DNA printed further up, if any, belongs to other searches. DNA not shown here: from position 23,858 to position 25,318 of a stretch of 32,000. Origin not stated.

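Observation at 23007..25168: Tandem paralogous radical SAM pair with a shared C-terminal CCx5-6CxxC motif, between ACP 1 and a KS pair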

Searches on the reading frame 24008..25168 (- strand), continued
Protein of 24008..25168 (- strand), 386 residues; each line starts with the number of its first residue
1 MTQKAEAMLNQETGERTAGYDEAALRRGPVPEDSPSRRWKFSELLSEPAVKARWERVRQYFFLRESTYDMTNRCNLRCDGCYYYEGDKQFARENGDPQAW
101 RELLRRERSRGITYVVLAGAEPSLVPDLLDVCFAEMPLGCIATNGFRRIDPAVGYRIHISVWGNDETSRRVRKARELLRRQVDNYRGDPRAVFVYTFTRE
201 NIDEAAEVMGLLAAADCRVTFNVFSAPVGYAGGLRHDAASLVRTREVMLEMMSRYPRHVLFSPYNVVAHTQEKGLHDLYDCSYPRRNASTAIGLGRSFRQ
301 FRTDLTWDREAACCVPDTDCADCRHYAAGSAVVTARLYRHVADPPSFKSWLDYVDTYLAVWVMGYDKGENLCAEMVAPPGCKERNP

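Call 66: find_encoding_contigs(protein=P0101, flank=10000, max_places=1)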
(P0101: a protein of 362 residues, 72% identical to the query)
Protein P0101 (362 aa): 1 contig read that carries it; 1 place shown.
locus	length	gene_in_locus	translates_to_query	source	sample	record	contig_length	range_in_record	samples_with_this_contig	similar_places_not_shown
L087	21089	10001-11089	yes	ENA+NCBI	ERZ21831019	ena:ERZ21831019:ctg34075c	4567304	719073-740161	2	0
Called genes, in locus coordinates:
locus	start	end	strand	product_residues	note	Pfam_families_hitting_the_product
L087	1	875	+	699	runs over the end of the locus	-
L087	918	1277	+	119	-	-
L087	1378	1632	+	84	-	PF00550:PP-binding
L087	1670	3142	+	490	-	PF00070:Pyr_redox (faint), PF00890:FAD_binding_2 (faint), PF01134:GIDA (faint), PF01266:DAO (weak), PF07992:Pyr_redox_2 (faint), PF12831:FAD_oxidored (weak), PF13450:NAD_binding_8, PF01593:Amino_oxidase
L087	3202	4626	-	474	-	PF02310:B12-binding, PF04055:Radical_SAM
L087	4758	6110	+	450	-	PF02310:B12-binding, PF04055:Radical_SAM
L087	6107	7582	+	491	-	PF01522:Polysacc_deac_1, PF01209:Ubie_methyltran, PF13489:Methyltransf_23, PF00398:RrnaAD (weak), PF13649:Methyltransf_25, PF13847:Methyltransf_31, PF08241:Methyltransf_11, PF08242:Methyltransf_12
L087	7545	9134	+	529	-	PF02310:B12-binding (faint), PF04055:Radical_SAM, PF13282:DUF4070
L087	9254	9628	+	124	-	PF07977:FabA, PF22818:ApeI-like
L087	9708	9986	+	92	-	PF00550:PP-binding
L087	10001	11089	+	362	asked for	PF04055:Radical_SAM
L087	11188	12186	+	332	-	PF04055:Radical_SAM (weak)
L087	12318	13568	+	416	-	PF00109:ketoacyl-synt, PF02801:Ketoacyl-synt_C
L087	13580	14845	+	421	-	PF00109:ketoacyl-synt, PF02801:Ketoacyl-synt_C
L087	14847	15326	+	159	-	PF13279:4HBT_2, PF03061:4HBT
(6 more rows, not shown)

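Call 69: find_encoding_contigs(protein=P0413, flank=8000, max_places=1)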
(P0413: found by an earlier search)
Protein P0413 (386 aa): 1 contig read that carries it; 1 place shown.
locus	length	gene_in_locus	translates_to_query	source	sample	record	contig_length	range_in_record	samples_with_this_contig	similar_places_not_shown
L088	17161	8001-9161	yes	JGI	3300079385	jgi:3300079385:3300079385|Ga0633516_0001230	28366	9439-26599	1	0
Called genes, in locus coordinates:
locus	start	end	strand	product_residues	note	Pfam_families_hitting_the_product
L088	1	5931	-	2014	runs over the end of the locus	PF00109:ketoacyl-synt, PF02801:Ketoacyl-synt_C, PF16197:KAsynt_C_assoc (weak), PF00698:Acyl_transf_1, PF00550:PP-binding (weak), PF08659:KR, PF13561:adh_short_C2, PF14765:PS-DH, +1 more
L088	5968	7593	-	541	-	PF03060:NMO (faint), PF21607:FabD_helical_ins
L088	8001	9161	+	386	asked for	PF04055:Radical_SAM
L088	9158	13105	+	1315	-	PF00501:AMP-binding, PF00550:PP-binding, PF00109:ketoacyl-synt, PF02801:Ketoacyl-synt_C, PF16197:KAsynt_C_assoc, PF22336:RhiE-like_linker, PF22621:CurL-like_PKS_C (weak)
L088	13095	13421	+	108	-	PF00550:PP-binding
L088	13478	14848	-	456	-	PF02353:CMAS, PF13489:Methyltransf_23, PF08241:Methyltransf_11, PF08242:Methyltransf_12, PF13649:Methyltransf_25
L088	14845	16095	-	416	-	PF02353:CMAS, PF13489:Methyltransf_23, PF08241:Methyltransf_11, PF08242:Methyltransf_12, PF13649:Methyltransf_25, PF13847:Methyltransf_31 (weak)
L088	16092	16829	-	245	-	PF07103:DUF1365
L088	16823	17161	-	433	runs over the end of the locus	PF01266:DAO (weak), PF01593:Amino_oxidase, PF13450:NAD_binding_8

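Call 70: find_encoding_contigs(protein=P0432, flank=8000, max_places=1)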
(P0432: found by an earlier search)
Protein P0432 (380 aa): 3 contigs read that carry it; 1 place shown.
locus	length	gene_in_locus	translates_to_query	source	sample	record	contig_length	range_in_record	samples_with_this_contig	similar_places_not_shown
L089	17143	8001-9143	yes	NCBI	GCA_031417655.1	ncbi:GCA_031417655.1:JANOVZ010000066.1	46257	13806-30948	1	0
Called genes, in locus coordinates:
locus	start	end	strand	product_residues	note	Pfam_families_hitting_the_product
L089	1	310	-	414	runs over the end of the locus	PF22778:VCPO_2nd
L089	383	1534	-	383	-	PF02771:Acyl-CoA_dh_N, PF02770:Acyl-CoA_dh_M, PF00441:Acyl-CoA_dh_1, PF08028:Acyl-CoA_dh_2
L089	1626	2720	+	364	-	PF13669:Glyoxalase_4 (faint), PF14696:Glyoxalase_5, PF00903:Glyoxalase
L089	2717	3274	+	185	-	PF00903:Glyoxalase, PF13669:Glyoxalase_4 (weak)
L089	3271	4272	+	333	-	PF18288:FAA_hydro_N_2, PF01557:FAA_hydrolase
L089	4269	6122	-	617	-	PF05960:DUF885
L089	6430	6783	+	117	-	-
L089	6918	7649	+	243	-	-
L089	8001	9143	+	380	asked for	PF04055:Radical_SAM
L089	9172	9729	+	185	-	-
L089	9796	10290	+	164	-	PF02687:FtsX (weak)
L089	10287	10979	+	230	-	PF00005:ABC_tran, PF02463:SMC_N (faint), PF13166:AAA_13 (faint), PF13304:AAA_21 (faint)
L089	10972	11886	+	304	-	PF25973:BSH_CzcB (faint)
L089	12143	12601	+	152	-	-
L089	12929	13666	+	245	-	-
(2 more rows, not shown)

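Call 71: find_encoding_contigs(protein=P0289, flank=8000, max_places=1)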
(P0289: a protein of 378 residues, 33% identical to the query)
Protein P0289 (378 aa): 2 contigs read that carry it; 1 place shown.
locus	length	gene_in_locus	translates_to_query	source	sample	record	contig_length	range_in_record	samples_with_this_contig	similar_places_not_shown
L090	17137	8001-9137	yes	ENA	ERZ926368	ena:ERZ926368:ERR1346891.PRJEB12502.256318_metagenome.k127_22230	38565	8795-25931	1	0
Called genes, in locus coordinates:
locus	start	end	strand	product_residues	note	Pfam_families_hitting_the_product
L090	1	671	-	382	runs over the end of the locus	PF01594:AI-2E_transport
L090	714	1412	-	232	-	PF02390:Methyltransf_4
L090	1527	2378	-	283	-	-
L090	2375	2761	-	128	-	PF19649:DUF6152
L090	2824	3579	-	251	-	PF14023:Bestrophin-like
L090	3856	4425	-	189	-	PF02525:Flavodoxin_2, PF03358:FMN_red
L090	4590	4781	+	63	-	-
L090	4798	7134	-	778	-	PF13604:AAA_30 (weak), PF00580:UvrD-helicase, PF13245:AAA_19, PF13361:UvrD_C, PF13538:UvrD_C_2 (weak)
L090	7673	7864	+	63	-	-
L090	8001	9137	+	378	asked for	-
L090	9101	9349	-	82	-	PF13467:RHH_4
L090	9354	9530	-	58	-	-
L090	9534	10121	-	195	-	PF02798:GST_N, PF13417:GST_N_3, PF13409:GST_N_2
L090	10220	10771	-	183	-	PF01814:Hemerythrin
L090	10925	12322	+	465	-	-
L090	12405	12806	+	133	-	-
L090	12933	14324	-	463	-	PF00206:Lyase_1, PF10415:FumaraseC_C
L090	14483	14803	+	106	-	PF01906:YbjQ_1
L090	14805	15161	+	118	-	PF05866:RusA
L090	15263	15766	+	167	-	PF11578:DUF3237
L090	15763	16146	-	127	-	PF13577:SnoaL_4, PF13474:SnoaL_3, PF14534:DUF4440, PF12680:SnoaL_2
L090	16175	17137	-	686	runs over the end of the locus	PF00144:Beta-lactamase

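Call 81: find_homologous_proteins(query=L086:6856-7929:+, max_evalue=1e-20)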
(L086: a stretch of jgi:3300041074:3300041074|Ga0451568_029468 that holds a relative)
Query L086:6856-7929:+ (357 aa): 1900 proteins with E <= 1e-20 among 3304 candidates; the best 120 are listed.
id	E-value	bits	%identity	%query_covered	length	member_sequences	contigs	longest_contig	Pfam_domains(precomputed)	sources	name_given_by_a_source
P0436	5.1e-249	843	100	100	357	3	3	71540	-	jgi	jgi:MoaA/NifB/PqqE/SkfB family radical SAM enzyme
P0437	6.0e-146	504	64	94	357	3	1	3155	PF04055.28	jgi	jgi:hypothetical protein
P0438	1.6e-144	500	63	94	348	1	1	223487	PF04055.28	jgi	jgi:hypothetical protein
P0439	1.1e-143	497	62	94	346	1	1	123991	PF04055.28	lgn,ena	-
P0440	1.6e-143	496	60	94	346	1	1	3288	PF04055.28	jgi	jgi:hypothetical protein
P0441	6.7e-143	494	62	93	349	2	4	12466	-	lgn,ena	-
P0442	9.0e-143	494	61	94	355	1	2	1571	PF04055.28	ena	-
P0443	3.1e-142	492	64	93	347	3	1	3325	-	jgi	-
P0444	3.2e-142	492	62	94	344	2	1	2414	PF04055.28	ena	-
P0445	5.6e-142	491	61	94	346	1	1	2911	-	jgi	jgi:MoaA/NifB/PqqE/SkfB family radical SAM enzyme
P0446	9.3e-142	491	62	93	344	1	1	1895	PF04055.28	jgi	-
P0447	1.5e-141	490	62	94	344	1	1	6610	-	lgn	-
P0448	2.1e-141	489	63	93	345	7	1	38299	PF04055.28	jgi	jgi:hypothetical protein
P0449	4.2e-141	488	61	93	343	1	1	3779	-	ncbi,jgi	-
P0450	8.1e-141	487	60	94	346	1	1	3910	PF04055.28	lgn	-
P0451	8.7e-141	487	61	94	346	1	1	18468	PF04055.28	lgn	-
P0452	9.6e-141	487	61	94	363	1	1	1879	PF04055.28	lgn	-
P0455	4.6e-140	485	61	94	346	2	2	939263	-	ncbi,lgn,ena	ncbi:MAG TPA: radical SAM protein [Pyrinomonadaceae bacterium]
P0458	2.1e-139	483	60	94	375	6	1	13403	PF04055.28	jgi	jgi:organic radical activating enzyme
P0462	4.0e-139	482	61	93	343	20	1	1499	PF04055.28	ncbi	-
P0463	5.2e-139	481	60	93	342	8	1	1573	PF04055.28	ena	-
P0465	6.2e-139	481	62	94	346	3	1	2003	PF04055.28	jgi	jgi:hypothetical protein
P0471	1.7e-138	480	60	93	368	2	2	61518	PF04055.28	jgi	jgi:hypothetical protein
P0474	2.0e-138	480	61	92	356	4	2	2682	PF04055.28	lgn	-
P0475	2.2e-138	479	59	94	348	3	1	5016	PF04055.28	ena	-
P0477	5.3e-138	478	61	94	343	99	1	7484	PF04055.28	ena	-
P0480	1.5e-137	477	59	94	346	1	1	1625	PF04055.28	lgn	-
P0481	1.7e-137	477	62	90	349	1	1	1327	PF04055.28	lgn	-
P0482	2.0e-137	476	59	93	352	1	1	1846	PF04055.28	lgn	-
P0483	4.1e-137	475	61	94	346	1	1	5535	PF04055.28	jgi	jgi:sulfatase maturation enzyme AslB (radical SAM superfamily)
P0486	5.1e-137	475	61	93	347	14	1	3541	PF04055.28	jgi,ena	-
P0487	6.1e-137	475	59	94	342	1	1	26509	PF04055.28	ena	-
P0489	9.7e-137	474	60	94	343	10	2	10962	PF04055.28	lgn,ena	-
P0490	1.9e-136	473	61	92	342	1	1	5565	PF04055.28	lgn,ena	-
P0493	3.2e-136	472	58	94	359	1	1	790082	PF04055.28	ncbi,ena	-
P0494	3.2e-136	472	59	93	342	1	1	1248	PF04055.28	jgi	-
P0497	8.4e-136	471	61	93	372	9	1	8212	PF04055.28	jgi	-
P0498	1.0e-135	471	61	93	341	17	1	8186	PF04055.28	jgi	-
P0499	1.2e-135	470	60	94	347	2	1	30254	PF04055.28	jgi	jgi:MoaA/NifB/PqqE/SkfB family radical SAM enzyme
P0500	1.3e-135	470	61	93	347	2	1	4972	PF04055.28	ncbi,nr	ncbi:MAG TPA: radical SAM protein [Pyrinomonadaceae bacterium]|nr:radical SAM protein [Pyrinomonadac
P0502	1.9e-135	470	59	94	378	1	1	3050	PF04055.28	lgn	-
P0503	3.2e-135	469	60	93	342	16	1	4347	PF04055.28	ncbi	-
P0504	3.6e-135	469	60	93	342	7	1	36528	PF04055.28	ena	-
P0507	6.3e-135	468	59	93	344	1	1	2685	PF04055.28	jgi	jgi:hypothetical protein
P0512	1.6e-134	467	59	93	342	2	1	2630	PF04055.28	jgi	jgi:hypothetical protein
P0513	1.8e-134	467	58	93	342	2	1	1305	PF04055.28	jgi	jgi:hypothetical protein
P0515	4.0e-134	465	61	92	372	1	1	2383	PF04055.28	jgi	jgi:hypothetical protein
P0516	6.0e-134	465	60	92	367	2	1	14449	PF04055.28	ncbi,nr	ncbi:MAG TPA: radical SAM protein [Thermoanaerobaculia bacterium]|nr:radical SAM protein [Thermoanae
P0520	3.2e-133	462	58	93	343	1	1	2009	PF04055.28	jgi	jgi:hypothetical protein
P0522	5.7e-133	462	58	94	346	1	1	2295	PF04055.28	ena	-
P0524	1.3e-132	461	58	93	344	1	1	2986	PF04055.28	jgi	jgi:hypothetical protein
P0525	1.6e-132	460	59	94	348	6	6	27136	PF04055.28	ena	-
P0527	2.3e-132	460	59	94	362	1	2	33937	PF04055.28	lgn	-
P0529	6.3e-132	458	58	93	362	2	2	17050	PF04055.28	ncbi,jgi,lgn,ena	-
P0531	1.4e-131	457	57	94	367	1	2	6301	PF04055.28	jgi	-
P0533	3.8e-131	456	55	94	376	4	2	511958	PF04055.28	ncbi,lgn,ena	ncbi:MAG: radical SAM protein [Polyangiaceae bacterium]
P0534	4.5e-131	455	58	94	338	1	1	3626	PF04055.28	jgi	jgi:MoaA/NifB/PqqE/SkfB family radical SAM enzyme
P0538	7.1e-130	451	58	93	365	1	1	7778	PF04055.28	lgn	-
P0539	2.7e-129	450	58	94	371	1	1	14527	PF04055.28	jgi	jgi:hypothetical protein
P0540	4.6e-129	449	58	94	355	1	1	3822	PF04055.28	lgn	-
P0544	2.9e-128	446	56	94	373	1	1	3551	PF04055.28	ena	-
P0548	2.8e-126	440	53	94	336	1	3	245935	-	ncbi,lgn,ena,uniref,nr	ncbi:radical SAM protein [Reinekea marinisedimentorum]|uniref:MoaA/NifB/PqqE/SkfB family radical SAM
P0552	8.0e-124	432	56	94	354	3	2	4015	PF04055.28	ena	-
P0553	1.4e-123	431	55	93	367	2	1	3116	PF04055.28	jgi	-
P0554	3.4e-123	429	55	94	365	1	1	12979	PF04055.28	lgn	-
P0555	4.3e-123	429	53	93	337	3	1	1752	PF04055.28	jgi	-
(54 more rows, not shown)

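Call 82: find_encoding_contigs(protein=P0548, flank=10000, max_places=1)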
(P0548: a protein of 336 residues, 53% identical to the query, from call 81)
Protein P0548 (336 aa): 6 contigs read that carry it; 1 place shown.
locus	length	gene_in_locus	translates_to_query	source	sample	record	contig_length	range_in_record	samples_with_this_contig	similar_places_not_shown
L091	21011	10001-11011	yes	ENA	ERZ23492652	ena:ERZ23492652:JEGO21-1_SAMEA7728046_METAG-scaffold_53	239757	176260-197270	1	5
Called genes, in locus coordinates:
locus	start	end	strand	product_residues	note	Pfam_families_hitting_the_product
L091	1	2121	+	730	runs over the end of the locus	-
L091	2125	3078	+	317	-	-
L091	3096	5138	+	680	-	PF03016:Exostosin_GT47 (weak), PF24785:RXYLT1_C (weak)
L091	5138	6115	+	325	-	-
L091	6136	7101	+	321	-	PF00534:Glycos_transf_1 (faint)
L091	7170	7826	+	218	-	-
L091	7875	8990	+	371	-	PF01370:Epimerase, PF04321:RmlD_sub_bind (weak), PF16363:GDP_Man_Dehyd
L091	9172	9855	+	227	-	-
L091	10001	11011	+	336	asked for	-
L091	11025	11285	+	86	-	PF00550:PP-binding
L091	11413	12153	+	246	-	PF00685:Sulfotransfer_1, PF13469:Sulfotransfer_3 (faint)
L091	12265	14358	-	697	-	-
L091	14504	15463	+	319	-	PF01370:Epimerase, PF16363:GDP_Man_Dehyd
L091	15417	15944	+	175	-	PF00293:NUDIX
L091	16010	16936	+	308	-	-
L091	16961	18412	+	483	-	PF00534:Glycos_transf_1, PF13692:Glyco_trans_1_4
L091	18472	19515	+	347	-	-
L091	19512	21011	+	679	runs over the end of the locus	PF05045:RgpF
